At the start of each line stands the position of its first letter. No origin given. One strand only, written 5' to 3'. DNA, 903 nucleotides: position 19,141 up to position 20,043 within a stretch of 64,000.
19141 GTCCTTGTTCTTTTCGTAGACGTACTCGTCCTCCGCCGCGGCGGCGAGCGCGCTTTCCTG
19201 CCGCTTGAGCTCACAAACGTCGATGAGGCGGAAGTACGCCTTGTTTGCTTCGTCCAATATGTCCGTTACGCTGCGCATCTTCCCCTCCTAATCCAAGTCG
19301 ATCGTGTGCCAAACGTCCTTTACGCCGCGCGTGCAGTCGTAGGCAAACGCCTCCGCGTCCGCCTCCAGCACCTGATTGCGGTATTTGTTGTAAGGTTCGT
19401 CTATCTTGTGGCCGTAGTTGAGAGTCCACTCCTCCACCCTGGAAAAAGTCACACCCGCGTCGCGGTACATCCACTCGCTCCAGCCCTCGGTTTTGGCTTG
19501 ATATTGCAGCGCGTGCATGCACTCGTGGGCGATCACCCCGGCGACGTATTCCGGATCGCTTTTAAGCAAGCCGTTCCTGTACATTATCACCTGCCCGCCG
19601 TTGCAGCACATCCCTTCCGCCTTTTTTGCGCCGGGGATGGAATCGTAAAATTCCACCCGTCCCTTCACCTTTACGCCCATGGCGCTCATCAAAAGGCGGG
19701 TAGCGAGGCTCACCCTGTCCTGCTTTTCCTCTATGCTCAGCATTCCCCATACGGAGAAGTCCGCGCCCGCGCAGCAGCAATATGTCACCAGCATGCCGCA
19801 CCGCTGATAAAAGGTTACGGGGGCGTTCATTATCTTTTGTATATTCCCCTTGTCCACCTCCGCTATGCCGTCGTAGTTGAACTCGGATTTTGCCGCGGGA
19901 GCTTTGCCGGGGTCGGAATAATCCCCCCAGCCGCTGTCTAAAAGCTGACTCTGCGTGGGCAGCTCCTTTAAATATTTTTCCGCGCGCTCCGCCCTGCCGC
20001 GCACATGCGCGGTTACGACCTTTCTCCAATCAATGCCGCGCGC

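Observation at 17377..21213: Tandem paralogs with a helical N-domain, an apparently P-loop-less AAA-like middle and a C-terminal HExxH metallopeptidase motif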

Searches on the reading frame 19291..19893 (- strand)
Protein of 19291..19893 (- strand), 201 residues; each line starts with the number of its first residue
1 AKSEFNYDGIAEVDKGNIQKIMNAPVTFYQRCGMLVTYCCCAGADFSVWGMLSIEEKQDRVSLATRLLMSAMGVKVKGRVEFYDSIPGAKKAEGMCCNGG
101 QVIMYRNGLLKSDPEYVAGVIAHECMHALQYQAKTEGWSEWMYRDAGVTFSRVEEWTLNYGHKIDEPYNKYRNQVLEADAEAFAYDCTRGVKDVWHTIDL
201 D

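Call 26: search_protein_families(library=pfam, proteins=[window:19291-19893:-], max_evalue=10)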
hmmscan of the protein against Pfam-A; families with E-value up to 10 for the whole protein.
seq(201 aa): 4 families
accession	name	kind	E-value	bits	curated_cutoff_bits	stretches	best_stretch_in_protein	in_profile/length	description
PF20573.4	DUF6782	-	0.0064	16.2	27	1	79-134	58-107/241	Putative metallopeptidase family (DUF6782)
PF01435.24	Peptidase_M48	-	0.018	15.3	20.3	1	92-130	40-78/186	Peptidase family M48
PF10263.15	SprT-like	-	0.023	15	25.6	1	89-142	29-92/108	SprT-like family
PF18958.6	DUF5700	-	0.048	13.5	25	1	96-139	109-151/283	Putative zinc dependent peptidase (DUF5700)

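Call 48: predict_structure(alignment_id=A4)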
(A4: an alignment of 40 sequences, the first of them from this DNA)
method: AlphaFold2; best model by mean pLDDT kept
length: 201 residues; sequences in the alignment: 40
mean_pLDDT: 92.2   pTM: 0.89
mean pLDDT of the five models: 92.2, 92.0, 91.4, 90.5, 88.3
residues with pLDDT >= 90: 167; 70-90: 13; 50-70: 20; < 50: 1
segments of 3 or more residues with pLDDT < 50: none
pLDDT, mean of each block of 10 residues (from residue 1): 59 93 98 98 91 96 98 97 96 96 98 97 98 97 96 93 65 83 98 95 88
secondary structure, 60 per line:
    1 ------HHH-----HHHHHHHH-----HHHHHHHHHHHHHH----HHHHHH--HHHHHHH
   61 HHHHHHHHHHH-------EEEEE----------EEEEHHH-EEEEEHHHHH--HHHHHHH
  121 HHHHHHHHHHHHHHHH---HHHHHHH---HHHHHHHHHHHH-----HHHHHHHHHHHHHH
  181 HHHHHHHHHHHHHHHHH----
elements in order: H15-22 H28-41 H46-51 H54-71 E79-83 E94-97 E102-106 H107-111 H114-136 H140-146 H150-161 H167-197
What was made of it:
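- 19291..19890 (-): A residues 442-641: zincin domain (helices, a three-stranded sheet, the HExxH helix, then a long helix carrying E617). Domain model pLDDT 92, pTM 0.89 (call 48).
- Domain model pLDDT 92 (call 48).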

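Call 50: fold_search(model_id=the predicted structure, library=pdb)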
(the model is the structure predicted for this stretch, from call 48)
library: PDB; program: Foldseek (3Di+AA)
matches with E <= 10: 209; with E <= 0.001: 0
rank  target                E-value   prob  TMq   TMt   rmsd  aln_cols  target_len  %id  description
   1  6cz6_D                6.6e-02  0.30  0.19  0.13  17.8       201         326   13  Mycobacterium tuberculosis transcriptional regulator (released 2019-04-17)
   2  6cyy_A                1.1e-01  0.87  0.34  0.23  12.2       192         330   12  Mycobacterium tuberculosis transcriptional regulator (released 2019-04-17)
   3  6cyj_A                2.0e-01  0.84  0.33  0.22  10.2       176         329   12  Mycobacterium tuberculosis transcriptional regulator (released 2019-04-17)
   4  6d2s                  2.3e-01  0.87  0.34  0.26  10.0       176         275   12  Mycobacterium tuberculosis transcriptional regulator (released 2019-04-17)
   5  1eb6                  2.3e-01  0.47  0.30  0.33  15.5       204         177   13  Deuterolysin from Aspergillus oryzae (released 2001-11-23)
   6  6cz6_C                2.3e-01  0.15  0.17  0.12  17.8       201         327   13  Mycobacterium tuberculosis transcriptional regulator (released 2019-04-17)
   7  6cz6_A                2.7e-01  0.20  0.20  0.14  17.6       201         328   12  Mycobacterium tuberculosis transcriptional regulator (released 2019-04-17)
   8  8sln_A                3.0e-01  0.84  0.33  0.28   8.1       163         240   13  Crystal structure of Deinococcus geothermalis PprI complexed with ssDNA (released 2024-03-13)
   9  3c37_B                3.3e-01  0.38  0.30  0.28  13.7       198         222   16  X-ray structure of the putative Zn-dependent peptidase Q74D82 at the resolution 1.7 A. Northeast Structural Genomics C (released 2008-02-12)
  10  4pkr                  3.4e-01  0.38  0.21  0.11  12.6       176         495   13  Anthrax toxin lethal factor with bound small molecule inhibitor 10 (released 2014-11-12)
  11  1knc_C                5.6e-01  0.10  0.16  0.18  14.5       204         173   11  Structure of AhpD from Mycobacterium tuberculosis, a novel enzyme with thioredoxin-like activity. (released 2002-01-23)
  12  4jix_B                6.1e-01  0.77  0.29  0.50   9.6       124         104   12  Crystal structure of the metallopeptidase zymogen of Methanocaldococcus jannaschii jannalysin (released 2013-06-12)
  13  1lw1_C                6.8e-01  0.10  0.17  0.19  14.7       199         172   11  Crystal Structure Of Mycobacterium Tuberculosis Alkylperoxidase Ahpd H137F mutant (released 2002-07-17)
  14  4jiu                  7.1e-01  0.75  0.28  0.49   7.5       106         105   16  Crystal structure of the metallopeptidase zymogen of Pyrococcus abyssi abylysin (released 2013-06-12)
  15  4pkw                  7.5e-01  0.12  0.18  0.10  13.7       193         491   11  Anthrax toxin lethal factor with bound small molecule inhibitor GM6001 (released 2014-11-12)
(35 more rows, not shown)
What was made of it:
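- Anthrax lethal factor is among the structural matches (call 50).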

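Call 66: fold_search(model_id=the predicted structure, library=viral)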
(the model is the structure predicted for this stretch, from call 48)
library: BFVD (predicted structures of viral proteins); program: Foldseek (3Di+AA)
matches with E <= 10: 295; with E <= 0.001: 0
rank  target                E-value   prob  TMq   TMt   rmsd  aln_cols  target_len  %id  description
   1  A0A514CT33            1.1e-02  0.99  0.32  0.15  16.3       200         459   12  SprT-like domain-containing protein [Achromobacter phage Motura]
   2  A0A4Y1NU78            1.3e-02  1.00  0.39  0.43   7.8       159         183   15  (no name in the UniProt tables at hand)
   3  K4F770                1.7e-02  0.99  0.33  0.34  11.4       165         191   19  SprT-like domain-containing protein [Cronobacter phage vB_CsaM_GAP32]
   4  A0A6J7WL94            5.3e-02  1.00  0.40  0.61   6.9       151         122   12  IrrE N-terminal-like domain-containing protein [uncultured Caudovirales phage]
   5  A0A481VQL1            6.1e-02  1.00  0.32  0.34   5.9       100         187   20  (no name in the UniProt tables at hand)
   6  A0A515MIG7            6.7e-02  0.99  0.37  0.33   8.1       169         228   14  SprT-like domain-containing protein [Gordonia phage SheckWes]
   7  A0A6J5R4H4            7.0e-02  0.99  0.34  0.07   9.8       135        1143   14  AAA domain containing protein [uncultured Caudovirales phage]
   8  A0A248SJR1            7.0e-02  0.95  0.30  0.28   9.3       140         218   13  (no name in the UniProt tables at hand)
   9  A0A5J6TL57            9.4e-02  0.99  0.31  0.33   8.7       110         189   19  SprT-like protease [Mycobacterium phage Yuna]
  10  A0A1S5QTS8            1.1e-01  0.97  0.31  0.24   6.4       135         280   16  Peptidase [Bacillus phage Leo2]
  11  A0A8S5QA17            1.1e-01  0.80  0.37  0.20  14.2       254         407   14  Minor capsid protein (Fragment) [Siphoviridae sp. ctS0613]
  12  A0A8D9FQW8            1.1e-01  0.87  0.31  0.33  13.3       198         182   12  SprT-like domain-containing protein [uncultured marine phage]
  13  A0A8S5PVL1            1.2e-01  0.66  0.35  0.29  17.8       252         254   12  Metalloprotease [Siphoviridae sp. ctd9R8]
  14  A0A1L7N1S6            1.2e-01  0.54  0.32  0.17  16.9       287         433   10  Putative virion structural protein [Ralstonia phage RP12]
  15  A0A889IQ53            1.3e-01  0.84  0.32  0.17  13.5       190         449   11  (no name in the UniProt tables at hand)
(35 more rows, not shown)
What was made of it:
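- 19291..19890 (-): Weak Foldseek hits to ImmA/IrrE-type domains, M48, deuterolysin, anthrax LF and minigluzincins (call 50), and to phage SprT-like proteins (call 66).
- On SprT-like / WLM zincins (PF10263, PF08325): BFVD top hits are SprT-like proteins, with E 0.011-0.3, probability 0.99-1.0 and TM 0.3-0.66 on short targets (call 66).
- Closest known: ImmA/IrrE. Same: They are among the best structural matches of the zincin domain (PprI 8sln, and an IrrE N-terminal-like phage protein; calls 50, 66).
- Weak matches to ImmA/IrrE-type, M48, LF and minigluzincin structures (call 50) and to phage SprT-like proteins at probability 0.99-1.0 (call 66). Foldseek E is at least 0.01, TM about 0.3-0.4 for most matches (calls 50, 66).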
